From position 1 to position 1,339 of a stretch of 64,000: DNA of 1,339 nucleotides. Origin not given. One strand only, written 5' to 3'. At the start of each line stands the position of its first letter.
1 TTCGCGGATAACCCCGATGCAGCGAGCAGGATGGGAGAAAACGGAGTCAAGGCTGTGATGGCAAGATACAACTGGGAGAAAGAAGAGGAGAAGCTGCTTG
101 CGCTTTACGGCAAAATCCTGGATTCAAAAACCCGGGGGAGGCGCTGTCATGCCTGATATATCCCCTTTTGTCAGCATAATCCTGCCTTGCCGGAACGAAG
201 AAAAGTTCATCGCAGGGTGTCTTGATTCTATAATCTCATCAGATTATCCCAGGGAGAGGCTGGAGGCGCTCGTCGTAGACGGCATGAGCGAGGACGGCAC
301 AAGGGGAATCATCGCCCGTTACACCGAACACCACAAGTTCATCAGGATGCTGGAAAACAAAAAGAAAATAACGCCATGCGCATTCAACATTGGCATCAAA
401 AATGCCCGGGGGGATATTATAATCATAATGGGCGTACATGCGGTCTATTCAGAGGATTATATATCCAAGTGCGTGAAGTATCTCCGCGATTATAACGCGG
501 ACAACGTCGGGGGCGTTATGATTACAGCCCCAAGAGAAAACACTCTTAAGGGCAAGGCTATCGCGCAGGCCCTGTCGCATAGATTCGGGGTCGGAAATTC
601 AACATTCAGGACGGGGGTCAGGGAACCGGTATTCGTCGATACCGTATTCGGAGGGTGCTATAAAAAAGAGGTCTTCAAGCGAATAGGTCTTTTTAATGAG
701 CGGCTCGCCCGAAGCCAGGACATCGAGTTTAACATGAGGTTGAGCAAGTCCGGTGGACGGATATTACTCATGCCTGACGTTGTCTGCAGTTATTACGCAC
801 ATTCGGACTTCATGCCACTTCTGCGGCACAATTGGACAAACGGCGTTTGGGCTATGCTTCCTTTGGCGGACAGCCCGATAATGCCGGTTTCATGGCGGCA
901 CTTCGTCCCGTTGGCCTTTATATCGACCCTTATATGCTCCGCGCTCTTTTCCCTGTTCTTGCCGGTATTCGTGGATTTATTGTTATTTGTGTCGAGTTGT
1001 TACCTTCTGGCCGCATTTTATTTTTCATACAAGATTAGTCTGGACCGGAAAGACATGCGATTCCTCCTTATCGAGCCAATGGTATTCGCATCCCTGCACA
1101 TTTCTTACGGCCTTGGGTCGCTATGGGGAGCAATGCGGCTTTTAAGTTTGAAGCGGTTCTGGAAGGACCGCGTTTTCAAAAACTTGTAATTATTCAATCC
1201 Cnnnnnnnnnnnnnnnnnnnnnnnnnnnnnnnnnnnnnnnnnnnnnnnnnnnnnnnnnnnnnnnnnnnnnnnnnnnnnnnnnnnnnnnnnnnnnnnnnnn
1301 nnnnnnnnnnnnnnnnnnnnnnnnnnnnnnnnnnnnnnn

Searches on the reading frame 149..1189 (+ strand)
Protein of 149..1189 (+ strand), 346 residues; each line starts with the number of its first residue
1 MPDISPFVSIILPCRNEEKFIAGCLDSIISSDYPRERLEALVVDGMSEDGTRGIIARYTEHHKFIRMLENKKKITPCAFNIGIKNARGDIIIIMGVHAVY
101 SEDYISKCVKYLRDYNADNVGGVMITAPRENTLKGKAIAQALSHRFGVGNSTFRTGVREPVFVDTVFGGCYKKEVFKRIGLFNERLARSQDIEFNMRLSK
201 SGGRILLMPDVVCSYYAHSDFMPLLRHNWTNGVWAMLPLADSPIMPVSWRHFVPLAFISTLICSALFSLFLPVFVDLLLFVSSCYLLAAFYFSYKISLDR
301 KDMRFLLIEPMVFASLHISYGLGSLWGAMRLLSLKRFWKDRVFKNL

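Call 3: search_protein_families(library=pfam, proteins=[window:149-1189:+], max_evalue=0.01)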
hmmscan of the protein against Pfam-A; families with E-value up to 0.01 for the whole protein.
window:149-1189:+ (346 aa): 4 families
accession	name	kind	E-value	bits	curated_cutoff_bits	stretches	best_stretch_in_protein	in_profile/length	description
PF00535.33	Glycos_transf_2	-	1.5e-24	87.3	23.3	1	9-178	1-166/168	Glycosyl transferase family 2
PF13641.12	Glyco_tranf_2_3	-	3.3e-11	44.1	27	1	8-220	3-216/230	Glycosyltransferase like family 2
PF10111.15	Glyco_tranf_2_2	-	0.00015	21.8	27.3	1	9-112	1-106/276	Glycosyltransferase like family 2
PF13632.12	Glyco_trans_2_3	-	0.00018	21.8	27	1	92-291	3-187/198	Glycosyl transferase family group 2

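Call 4: search_protein_families(library=ncbifam, proteins=[window:149-1189:+], max_evalue=0.01)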
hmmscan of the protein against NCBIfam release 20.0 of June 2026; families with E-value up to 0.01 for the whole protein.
window:149-1189:+ (346 aa): 23 families
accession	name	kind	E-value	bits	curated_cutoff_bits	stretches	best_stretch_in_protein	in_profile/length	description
NF041875.1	EPS_EpsD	equivalog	1.8e-16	60.5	370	1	8-230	1-222/325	exopolysaccharide biosynthesis glycosyltransferase EpsD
TIGR03965.1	mycofact_glyco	equivalog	9.1e-16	57.8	280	1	6-227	74-292/467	mycofactocin biosynthesis glycosyltransferase MftF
TIGR03937.1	PgaC_IcaA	equivalog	8.1e-12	44.8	422.3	1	6-255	45-292/407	poly-beta-1,6-N-acetyl-D-glucosamine synthase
NF007482.0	PRK10073.1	equivalog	2.9e-11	43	423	1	5-220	5-220/334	glycosyltransferase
TIGR04283.1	glyco_like_mftF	equivalog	3e-11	43.3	182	1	8-212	1-182/221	TIGR04283 family arsenosugar biosynthesis glycosyltransferase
TIGR03111.1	glyc2_xrt_Gpos1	hypoth_equivalog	4.3e-11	42.2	363.95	1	5-128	48-173/439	TIGR03111 family XrtG-associated glycosyltransferase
NF047683.1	TeichurnBiosyTuaG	equivalog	1.1e-09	38.3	400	1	3-115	3-114/252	teichuronic acid biosynthesis protein TuaG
TIGR04242.1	nodulat_NodC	equivalog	1.4e-09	37.5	550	1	3-134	45-178/395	chitooligosaccharide synthase NodC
NF038299.1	EPS_HpsN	equivalog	1.9e-08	33.7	425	1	6-126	1-121/317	hormogonium polysaccharide biosynthesis glycosyltransferase HpsN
TIGR03469.1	HpnB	hypoth_equivalog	1.2e-07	31.1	379.25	1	4-61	42-98/386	hopene-associated glycosyltransferase HpnB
NF053739.1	GlytfEpsEBac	equivalog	1.8e-07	30.4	450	1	6-143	1-138/265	glycosyltransferase EpsE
NF041394.1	GtaseAglG_Halo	equivalog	2e-07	30.6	440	1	21-196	18-188/304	glucosyl-dolichyl phosphate glucuronosyltransferase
NF045692.1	OglycostaseCruG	equivalog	1.1e-06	27.9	600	1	7-72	42-105/386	2'-O-glycosyltransferase CruG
NF050050.1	ProtGlycPglI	equivalog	1.2e-05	24.9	500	1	6-125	2-121/306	GalNAc(5)-diNAcBac-PP-undecaprenol beta-1,3-glucosyltransferase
TIGR01556.1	rhamnosyltran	subfamily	8e-05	22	200.55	1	37-214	21-199/281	rhamnosyltransferase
NF007986.1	PRK10714.1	equivalog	0.0089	15.1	529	0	8-123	8-125/316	undecaprenyl-phosphate 4-deoxy-4-formamido-L-arabinose transferase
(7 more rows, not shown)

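Call 6: find_encoding_contigs(protein=window:149-1189:+, flank=10000, max_places=6)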
Protein window:149-1189:+ (346 aa): 8 contigs read that carry it; 5 places shown.
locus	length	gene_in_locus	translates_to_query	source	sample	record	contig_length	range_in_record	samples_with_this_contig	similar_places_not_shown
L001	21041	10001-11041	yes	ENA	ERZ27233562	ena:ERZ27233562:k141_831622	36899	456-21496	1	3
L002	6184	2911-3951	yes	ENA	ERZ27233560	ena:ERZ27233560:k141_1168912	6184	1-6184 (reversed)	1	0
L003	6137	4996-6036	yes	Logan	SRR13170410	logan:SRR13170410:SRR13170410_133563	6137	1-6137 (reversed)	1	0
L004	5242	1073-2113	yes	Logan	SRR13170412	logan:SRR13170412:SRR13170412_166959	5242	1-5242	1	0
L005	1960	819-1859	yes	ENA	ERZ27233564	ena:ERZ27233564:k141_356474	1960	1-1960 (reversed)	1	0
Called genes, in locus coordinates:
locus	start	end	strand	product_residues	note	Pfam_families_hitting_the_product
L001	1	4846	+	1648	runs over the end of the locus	PF25021:TEN_NHL, PF01436:NHL, PF25021:TEN_NHL (weak), PF01436:NHL, PF13385:Laminin_G_3, PF02210:Laminin_G_2, PF22842:Pel9A-like_beta_helix, PF13229:Beta_helix, +2 more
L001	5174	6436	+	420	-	PF13440:Polysacc_synt_3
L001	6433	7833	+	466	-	PF04932:Wzy_C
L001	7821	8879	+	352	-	PF13480:Acetyltransf_6 (weak)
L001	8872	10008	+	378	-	PF13439:Glyco_transf_4 (weak), PF00534:Glycos_transf_1, PF13692:Glyco_trans_1_4, PF13524:Glyco_trans_1_2 (faint)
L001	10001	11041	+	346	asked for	PF00535:Glycos_transf_2, PF13641:Glyco_tranf_2_3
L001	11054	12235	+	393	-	PF01041:DegT_DnrJ_EryC1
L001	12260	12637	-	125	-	PF13801:Metal_resist (faint), PF07813:LTXXQ (faint)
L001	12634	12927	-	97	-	-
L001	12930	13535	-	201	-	PF04542:Sigma70_r2, PF08281:Sigma70_r4_2, PF04545:Sigma70_r4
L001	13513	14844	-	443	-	-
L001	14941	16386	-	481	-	PF02366:PMT, PF13231:PMT_2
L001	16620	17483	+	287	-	PF01936:NYN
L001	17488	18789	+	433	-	PF01409:tRNA-synt_2d (faint), PF13393:tRNA-synt_His, PF00152:tRNA-synt_2 (faint), PF00587:tRNA-synt_2b, PF03129:HGTP_anticodon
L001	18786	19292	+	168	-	PF00149:Metallophos, PF12850:Metallophos_2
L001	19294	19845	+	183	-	PF01966:HD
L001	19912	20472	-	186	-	PF01196:Ribosomal_L17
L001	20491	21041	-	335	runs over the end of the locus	PF01193:RNA_pol_L, PF01000:RNA_pol_A_bac, PF03118:RNA_pol_A_CTD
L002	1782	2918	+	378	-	PF13439:Glyco_transf_4 (weak), PF00534:Glycos_transf_1, PF13692:Glyco_trans_1_4, PF13524:Glyco_trans_1_2 (faint)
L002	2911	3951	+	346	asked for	PF00535:Glycos_transf_2, PF13641:Glyco_tranf_2_3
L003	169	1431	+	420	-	PF13440:Polysacc_synt_3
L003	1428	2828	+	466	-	PF04932:Wzy_C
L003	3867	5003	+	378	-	PF13439:Glyco_transf_4 (weak), PF00534:Glycos_transf_1, PF13692:Glyco_trans_1_4, PF13524:Glyco_trans_1_2 (faint)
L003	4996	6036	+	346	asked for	PF00535:Glycos_transf_2, PF13641:Glyco_tranf_2_3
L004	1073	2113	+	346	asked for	PF00535:Glycos_transf_2, PF13641:Glyco_tranf_2_3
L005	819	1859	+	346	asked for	PF00535:Glycos_transf_2, PF13641:Glyco_tranf_2_3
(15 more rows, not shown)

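Call 20: search_solved_structures(query=window:149-1189:+, max_evalue=0.01)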
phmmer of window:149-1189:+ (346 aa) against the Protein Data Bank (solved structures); distinct sequences matched with E-value up to 0.01: 16.
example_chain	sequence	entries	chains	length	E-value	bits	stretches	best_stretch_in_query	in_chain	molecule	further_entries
6yv7_B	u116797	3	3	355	1.6e-17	67.1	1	2-214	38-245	Glycosyl transferase, family 2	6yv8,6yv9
6yv7_A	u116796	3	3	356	1.6e-17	67.1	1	2-214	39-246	Glycosyl transferase, family 2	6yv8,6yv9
6p61_A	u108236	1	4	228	2.4e-11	46.7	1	5-116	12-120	Glycosyltransferase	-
5tze_C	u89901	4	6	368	1.7e-08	37.4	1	9-210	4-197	Glycosyl transferase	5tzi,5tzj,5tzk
8vh7_A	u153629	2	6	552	3.6e-08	36.3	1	5-207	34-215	Heparosan synthase B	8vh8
8viw_A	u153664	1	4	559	3.8e-08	36.2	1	5-207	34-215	Heparosan synthase B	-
5tz8_A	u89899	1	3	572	4.5e-08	36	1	9-145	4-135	Glycosyl transferase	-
9omm_A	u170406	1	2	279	5.6e-06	29.1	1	8-116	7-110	Glycosyltransferase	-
9omh_A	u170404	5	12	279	5.6e-06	29.1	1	8-115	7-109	Glycosyltransferase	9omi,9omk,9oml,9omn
9omj_A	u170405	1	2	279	5.6e-06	29.1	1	8-115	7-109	Glycosyltransferase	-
5hea_A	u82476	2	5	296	1.4e-05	27.8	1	5-118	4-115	Putative glycosyltransferase (GalT1)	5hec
2z87_A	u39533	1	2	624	1.8e-05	27.4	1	6-110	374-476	Chondroitin synthase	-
2z86_A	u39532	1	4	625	1.8e-05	27.4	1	6-110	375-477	Chondroitin synthase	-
3bcv_A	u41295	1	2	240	3.9e-05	26.3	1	4-116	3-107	Putative glycosyltransferase protein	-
9jma_A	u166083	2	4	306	0.0013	21.3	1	7-118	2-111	GalNAc(5)-diNAcBac-PP-undecaprenol beta-1,3-glucosyltransferase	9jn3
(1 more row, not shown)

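Call 63: search_protein_families(library=pfam, proteins=[L001:7821-8879:+, L001:5174-6436:+, L001:6433-7833:+], max_evalue=0.01)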
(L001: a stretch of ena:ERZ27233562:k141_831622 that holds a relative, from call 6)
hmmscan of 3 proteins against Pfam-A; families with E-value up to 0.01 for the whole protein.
L001:7821-8879:+ (352 aa): 1 family
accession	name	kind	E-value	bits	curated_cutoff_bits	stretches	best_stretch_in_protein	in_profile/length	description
PF13480.13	Acetyltransf_6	-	5.8e-07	30.2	22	1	164-290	2-134/143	Acetyltransferase (GNAT) domain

L001:5174-6436:+ (420 aa): 2 families
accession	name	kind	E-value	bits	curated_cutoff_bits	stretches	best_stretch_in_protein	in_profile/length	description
PF13440.11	Polysacc_synt_3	-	9.2e-11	41.9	23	1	30-326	6-291/293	Polysaccharide biosynthesis protein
PF01554.23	MatE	-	0.00045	20.4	24.9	1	233-352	17-137/161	MatE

L001:6433-7833:+ (466 aa): 1 family
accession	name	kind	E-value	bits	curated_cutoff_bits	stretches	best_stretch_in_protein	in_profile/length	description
PF04932.20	Wzy_C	-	1.6e-15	57.6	31.7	1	240-381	6-148/149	O-Antigen ligase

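Call 65: search_protein_families(library=ncbifam, proteins=[L001:5174-6436:+, L001:6433-7833:+, L001:7821-8879:+, L001:8872-10008:+], max_evalue=0.00001)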
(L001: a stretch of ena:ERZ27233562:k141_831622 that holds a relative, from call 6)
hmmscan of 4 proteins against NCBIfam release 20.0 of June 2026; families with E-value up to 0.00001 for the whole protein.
L001:5174-6436:+ (420 aa): 1 family
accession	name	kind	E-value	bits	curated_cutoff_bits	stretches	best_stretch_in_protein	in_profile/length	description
TIGR02900.1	spore_V_B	equivalog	2.8e-11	42.8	372.3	0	6-97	10-97/488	stage V sporulation protein B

L001:6433-7833:+ (466 aa): 0 families

L001:7821-8879:+ (352 aa): 0 families

L001:8872-10008:+ (378 aa): 7 families
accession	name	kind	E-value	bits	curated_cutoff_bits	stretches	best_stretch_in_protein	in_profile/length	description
NF041876.1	EPS_EpsE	equivalog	2.1e-09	37.1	400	1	280-357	310-387/389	exopolysaccharide biosynthesis GT4 family glycosyltransferase EpsE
NF053787.1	GlcN_PG_synth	equivalog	2.1e-08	33.4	480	1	190-367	200-360/361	N-acetylglucosaminyl phosphatidylglycerol synthase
TIGR02149.1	glgA_Coryne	subfamily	2e-07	30.5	302.4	1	189-367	206-391/391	glycogen synthase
TIGR02470.1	sucr_synth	equivalog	4.1e-07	28.5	810.4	1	282-362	660-744/784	sucrose synthase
NF038298.1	EPS_HpsO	equivalog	5.1e-07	28.8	575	1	187-366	201-387/388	hormogonium polysaccharide biosynthesis glycosyltransferase HpsO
TIGR03088.1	stp2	hypoth_equivalog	2.7e-06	26.7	409.05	1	277-367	283-374/374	TIGR03088 family PEP-CTERM/XrtA system glycosyltransferase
NF007640.0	PRK10307.1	subfamily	4.2e-06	25.9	276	1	190-354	232-393/411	WcaI family glycosyltransferase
